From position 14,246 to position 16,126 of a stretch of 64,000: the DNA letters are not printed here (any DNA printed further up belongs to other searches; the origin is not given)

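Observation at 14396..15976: NxrC-like gamma subunit fused to an N-terminal dihaem cytochrome c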

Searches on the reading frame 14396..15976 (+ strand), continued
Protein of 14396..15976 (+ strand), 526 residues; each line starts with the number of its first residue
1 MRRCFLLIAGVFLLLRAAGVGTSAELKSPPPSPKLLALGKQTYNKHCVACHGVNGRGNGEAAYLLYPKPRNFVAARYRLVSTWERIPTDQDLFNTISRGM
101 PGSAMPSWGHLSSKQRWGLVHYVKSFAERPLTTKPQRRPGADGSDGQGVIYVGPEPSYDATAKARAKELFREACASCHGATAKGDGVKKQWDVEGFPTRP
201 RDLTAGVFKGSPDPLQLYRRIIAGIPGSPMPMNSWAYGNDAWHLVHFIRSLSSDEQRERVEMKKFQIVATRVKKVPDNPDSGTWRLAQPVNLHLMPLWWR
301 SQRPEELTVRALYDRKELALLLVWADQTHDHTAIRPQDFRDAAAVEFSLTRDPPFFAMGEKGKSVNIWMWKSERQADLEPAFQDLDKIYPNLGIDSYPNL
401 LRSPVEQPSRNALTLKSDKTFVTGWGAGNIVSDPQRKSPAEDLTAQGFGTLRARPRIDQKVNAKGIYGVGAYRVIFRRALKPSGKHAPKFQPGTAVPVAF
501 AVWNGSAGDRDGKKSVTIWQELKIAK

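Call 57: find_encoding_contigs(protein=P0334, flank=10000, max_places=1)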
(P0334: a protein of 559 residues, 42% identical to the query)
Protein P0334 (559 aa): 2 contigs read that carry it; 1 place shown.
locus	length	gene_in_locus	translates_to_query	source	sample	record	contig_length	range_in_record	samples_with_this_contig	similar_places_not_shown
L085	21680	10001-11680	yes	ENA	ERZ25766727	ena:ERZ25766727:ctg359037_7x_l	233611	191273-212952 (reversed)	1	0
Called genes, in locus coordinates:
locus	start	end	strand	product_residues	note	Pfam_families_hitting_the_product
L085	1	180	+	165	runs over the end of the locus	PF00355:Rieske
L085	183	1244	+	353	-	PF00033:Cytochrome_B, PF14358:DUF4405 (weak), PF13631:Cytochrom_B_N_2, PF00032:Cytochrom_B_C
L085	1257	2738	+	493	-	PF13435:Cytochrome_C554 (faint), PF09699:Paired_CXXCH_1 (faint), PF14522:Cytochrome_C7 (faint), PF14537:Cytochrom_c3_2 (faint), PF22113:Mtrc-MtrF_II-IV_dom (faint), PF13447:Multi-haem_cyto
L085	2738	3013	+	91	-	PF03927:NapD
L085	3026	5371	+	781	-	PF04879:Molybdop_Fe4S4, PF00384:Molybdopterin, PF01568:Molydop_binding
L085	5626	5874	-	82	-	-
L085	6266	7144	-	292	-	PF14256:YwiC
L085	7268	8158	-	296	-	PF04055:Radical_SAM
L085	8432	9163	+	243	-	PF04405:ScdA_N, PF01814:Hemerythrin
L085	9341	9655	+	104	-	PF02627:CMD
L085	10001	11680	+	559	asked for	PF00034:Cytochrom_C (weak), PF13442:Cytochrome_CBB3, PF00034:Cytochrom_C, PF09459:EB_dh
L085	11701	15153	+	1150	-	PF00384:Molybdopterin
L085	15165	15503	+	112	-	-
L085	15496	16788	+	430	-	PF13187:Fer4_9 (faint), PF12797:Fer4_2 (faint), PF12837:Fer4_6 (faint), PF14697:Fer4_21 (faint), PF13237:Fer4_10 (weak), PF13247:Fer4_11, PF12838:Fer4_7 (weak)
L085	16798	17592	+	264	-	PF02613:Nitrate_red_del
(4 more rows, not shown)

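Call 68: search_protein_families(library=pfam, proteins=[L003:8274-9557:-, L005:6686-7777:-, L083:15367-16362:+, L084:17481-18374:+], max_evalue=0.01)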
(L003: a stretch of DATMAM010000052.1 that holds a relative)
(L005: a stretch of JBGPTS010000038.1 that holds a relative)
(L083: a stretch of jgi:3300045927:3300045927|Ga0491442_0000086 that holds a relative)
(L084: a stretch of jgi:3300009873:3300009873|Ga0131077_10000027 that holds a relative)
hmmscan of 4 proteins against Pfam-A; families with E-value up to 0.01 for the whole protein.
L003:8274-9557:- (428 aa): 2 families
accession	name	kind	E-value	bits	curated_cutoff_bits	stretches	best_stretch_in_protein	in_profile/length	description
PF04055.27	Radical_SAM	-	9e-20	71.9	29.5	1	48-193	2-145/166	Radical SAM superfamily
PF13186.11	SPASM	-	0.0076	16.9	21.5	0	321-376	5-66/67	Iron-sulfur cluster-binding domain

L005:6686-7777:- (364 aa): 0 families

L083:15367-16362:+ (331 aa): 0 families

L084:17481-18374:+ (297 aa): 0 families

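Call 70: search_solved_structures(query=A3, max_evalue=0.001)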
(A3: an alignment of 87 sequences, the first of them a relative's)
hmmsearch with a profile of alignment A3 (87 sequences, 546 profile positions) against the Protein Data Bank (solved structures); distinct sequences matched with E-value up to 0.001: 44.
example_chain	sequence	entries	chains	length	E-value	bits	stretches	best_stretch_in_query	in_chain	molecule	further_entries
6h5l_B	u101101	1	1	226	5.8e-64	219.8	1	38-274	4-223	Conserved hypothetical cytochrome protein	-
7b04_C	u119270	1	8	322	1.9e-52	181.8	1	323-545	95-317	Nitrite oxidoreductase subunit C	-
2ivf_C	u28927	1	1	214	4.4e-24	88.1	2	322-395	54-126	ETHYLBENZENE DEHYDROGENASE GAMMA-SUBUNIT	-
6xkx_p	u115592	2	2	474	1.7e-14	56.5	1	167-269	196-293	Cbb3-type cytochrome c oxidase subunit CcoP,Cytochrome c-type cyt cy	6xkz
6f0k_E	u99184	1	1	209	1.6e-11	46.6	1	33-141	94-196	Quinol:cytochrome c oxidoreductase monoheme cytochrome subunit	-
6lod_E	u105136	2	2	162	2.3e-11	46.1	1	35-135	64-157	Cytochrome c domain-containing protein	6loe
6xkw_p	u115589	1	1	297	4e-11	45.4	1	167-269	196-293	Cbb3-type cytochrome c oxidase subunit CcoP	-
8smr_G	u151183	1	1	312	1.5e-10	43.5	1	173-270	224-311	Cbb3-type cytochrome c oxidase subunit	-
9vr0_A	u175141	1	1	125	2e-10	43.1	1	169-269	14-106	Cytochrome c552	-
7o9u_A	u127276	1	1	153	3.9e-10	42.1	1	170-268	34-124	Cytochrome c552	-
9g83_v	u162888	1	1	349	7.5e-10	41.2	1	175-269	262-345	Cbb3-type cytochrome c oxidase subunit CcoP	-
3mk7_C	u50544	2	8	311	1.2e-09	40.4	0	35-63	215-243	Cytochrome c oxidase, cbb3-type, subunit P | Cbb3-type cytochrome c oxidase subunit CcoP1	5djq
8snh_G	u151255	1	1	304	1.3e-09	40.4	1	173-270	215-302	Cbb3-type cytochrome c oxidase subunit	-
9wcx_U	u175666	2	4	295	4.4e-09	38.6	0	9-62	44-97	Cytochrome bc1 complex cytochrome c subunit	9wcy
6hwh_M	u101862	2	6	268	6.8e-09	38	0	12-62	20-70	Cytochrome bc1 complex cytochrome c subunit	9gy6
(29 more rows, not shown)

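Call 74: predict_structure(alignment_id=A3)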
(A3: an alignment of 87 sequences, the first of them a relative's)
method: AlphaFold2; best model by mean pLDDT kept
length: 526 residues; sequences in the alignment: 87
mean_pLDDT: 90.2   pTM: 0.87
mean pLDDT of the five models: 90.2, 89.5, 88.3, 88.0, 87.8
residues with pLDDT >= 90: 377; 70-90: 110; 50-70: 34; < 50: 5
segments of 3 or more residues with pLDDT < 50: 19-23
pLDDT, mean of each block of 10 residues (from residue 1): 73 63 68 98 96 96 90 95 96 95 91 97 96 94 93 96 98 94 89 88 91 95 94 95 97 92 94 96 97 91 90 98 96 86 97 91 96 88 70 66 65 73 81 87 94 93 95 97 93 97 92 89 98
secondary structure, 60 per line:
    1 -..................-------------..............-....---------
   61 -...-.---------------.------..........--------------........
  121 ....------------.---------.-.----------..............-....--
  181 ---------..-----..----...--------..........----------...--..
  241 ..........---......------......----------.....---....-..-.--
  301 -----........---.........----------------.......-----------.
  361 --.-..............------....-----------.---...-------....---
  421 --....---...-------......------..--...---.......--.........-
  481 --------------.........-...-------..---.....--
elements in order: H2-19 H33-46 H48-51 H89-98 H113-124 H160-173 H175-178 H214-223 H239-250 H254-259 E266-271 H282-286 E290-293 E306-313 E317-325 E342-348 E365-371 H372-378 H385-388 H423-426 E440-445 E462-468 E471-479 E495-503 E520-524

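Call 76: fold_search(model_id=the predicted structure, library=pdb)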
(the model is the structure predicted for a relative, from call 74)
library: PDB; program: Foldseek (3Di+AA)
matches with E <= 10: 1037; with E <= 0.001: 13
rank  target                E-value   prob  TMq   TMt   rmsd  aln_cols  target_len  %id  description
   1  7b04_C                6.1e-22  1.00  0.44  0.78   4.0       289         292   27  Structure of Nitrite oxidoreductase (Nxr) from the anammox bacterium Kuenenia stuttgartiensis. (released 2021-07-14)
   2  7b04_O                1.3e-21  1.00  0.43  0.76   3.7       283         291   26  Structure of Nitrite oxidoreductase (Nxr) from the anammox bacterium Kuenenia stuttgartiensis. (released 2021-07-14)
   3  6h5l_B                1.4e-16  1.00  0.36  0.82   4.8       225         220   33  Kuenenia stuttgartiensis reducing HAO-like protein complex Kustc0457/Kustc0458 (released 2019-04-10)
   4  2ivf_C                1.0e-15  1.00  0.35  0.83   2.8       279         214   20  Ethylbenzene dehydrogenase from Aromatoleum aromaticum (released 2006-09-14)
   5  7nwo                  8.8e-07  1.00  0.25  0.59   8.5       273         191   11  A carbohydrate binding module family 9 (CBM9) from Caldicellulosiruptor kristjanssonii in complex with glucose (released 2021-07-07)
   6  7nwn                  1.4e-06  1.00  0.23  0.56   8.9       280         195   10  A carbohydrate binding module family 9 (CBM9) from Caldicellulsiruptor kristjanssonii (released 2021-07-07)
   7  1i82_A                5.3e-06  1.00  0.26  0.64   8.4       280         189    8  FAMILY 9 CARBOHYDRATE-BINDING MODULE FROM THERMOTOGA MARITIMA XYLANASE 10A WITH CELLOBIOSE (released 2001-06-13)
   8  7e1w_O                2.9e-05  1.00  0.22  0.43   8.1       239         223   18  Cryo-EM structure of hybrid respiratory supercomplex consisting of Mycobacterium tuberculosis complexIII and Mycobacte (released 2021-10-27)
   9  6lod_E                3.3e-05  1.00  0.17  0.53   2.8       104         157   30  Cryo-EM structure of the air-oxidized photosynthetic alternative complex III from Roseiflexus castenholzii (released 2020-11-04)
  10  4jpq_B                7.2e-05  1.00  0.26  0.56   6.0       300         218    6  Crystal structure of a putative carbohydrate-binding protein (BACUNI_03838) from Bacteroides uniformis ATCC 8492 at 2. (released 2013-04-17)
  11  4jpq_A                7.2e-05  1.00  0.26  0.56   6.0       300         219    6  Crystal structure of a putative carbohydrate-binding protein (BACUNI_03838) from Bacteroides uniformis ATCC 8492 at 2. (released 2013-04-17)
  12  9vr0_MODEL_1_A        1.5e-04  1.00  0.17  0.71   2.9       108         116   29  NMR solution structure of termini-truncated oxidized cytochrome c552 from Thioalkalivibrio paradoxus (released 2025-07-30)
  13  6hwh_i                3.9e-04  1.00  0.18  0.43   9.5       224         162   24  Structure of a functional obligate respiratory supercomplex from Mycobacterium smegmatis (released 2018-11-07)
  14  8k9e_E                1.4e-03  1.00  0.17  0.51   2.9       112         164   23  Cryo-EM structure of the photosynthetic alternative complex III from Chloroflexus aurantiacus at 3.3 angstrom (released 2024-03-06)
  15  4zel_A                2.8e-03  1.00  0.20  0.19   6.5       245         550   10  Human dopamine beta-hydroxylase (released 2016-04-20)
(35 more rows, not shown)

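Call 81: search_protein_families(library=pfam, proteins=[L034:6503-8920:+, L034:3519-5663:+, L034:5691-6530:+, L054:18017-20200:-], max_evalue=0.01)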
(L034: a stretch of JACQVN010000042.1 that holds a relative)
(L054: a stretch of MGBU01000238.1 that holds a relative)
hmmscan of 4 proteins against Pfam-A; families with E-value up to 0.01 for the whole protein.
L034:6503-8920:+ (805 aa): 3 families
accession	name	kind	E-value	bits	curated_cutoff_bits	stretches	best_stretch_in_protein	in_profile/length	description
PF00034.26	Cytochrom_C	-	1.9e-32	112.9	21.3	3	345-434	2-88/90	Cytochrome c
PF13442.11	Cytochrome_CBB3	-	5.2e-31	107.2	27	3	343-432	2-68/68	Cytochrome C oxidase, cbb3-type, subunit III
PF09459.16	EB_dh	-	1.2e-14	55.3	33.3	1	581-749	2-225/236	Ethylbenzene dehydrogenase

L034:3519-5663:+ (714 aa): 1 family
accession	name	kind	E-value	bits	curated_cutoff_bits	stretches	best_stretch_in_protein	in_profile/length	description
PF01654.22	Cyt_bd_oxida_I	-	1.5e-16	60.4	26.2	1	176-691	3-408/418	Cytochrome bd terminal oxidase subunit I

L034:5691-6530:+ (279 aa): 2 families
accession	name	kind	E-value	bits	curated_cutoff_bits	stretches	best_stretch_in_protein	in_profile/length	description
PF00034.26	Cytochrom_C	-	6.4e-17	63.1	21.3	2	182-269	2-90/90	Cytochrome c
PF13442.11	Cytochrome_CBB3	-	1e-09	39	27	1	180-265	2-68/68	Cytochrome C oxidase, cbb3-type, subunit III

L054:18017-20200:- (727 aa): 4 families
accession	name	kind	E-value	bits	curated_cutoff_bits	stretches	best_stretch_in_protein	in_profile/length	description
PF13442.11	Cytochrome_CBB3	-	6.4e-33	113.3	27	3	232-320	3-68/68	Cytochrome C oxidase, cbb3-type, subunit III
PF00034.26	Cytochrom_C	-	6.5e-30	104.7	21.3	2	348-440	2-89/90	Cytochrome c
PF09459.16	EB_dh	-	5.5e-22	79.4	33.3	1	468-672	2-234/236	Ethylbenzene dehydrogenase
PF14495.11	Cytochrom_C550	-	0.00045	20.4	27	0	228-247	22-41/136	Cytochrome c-550 domain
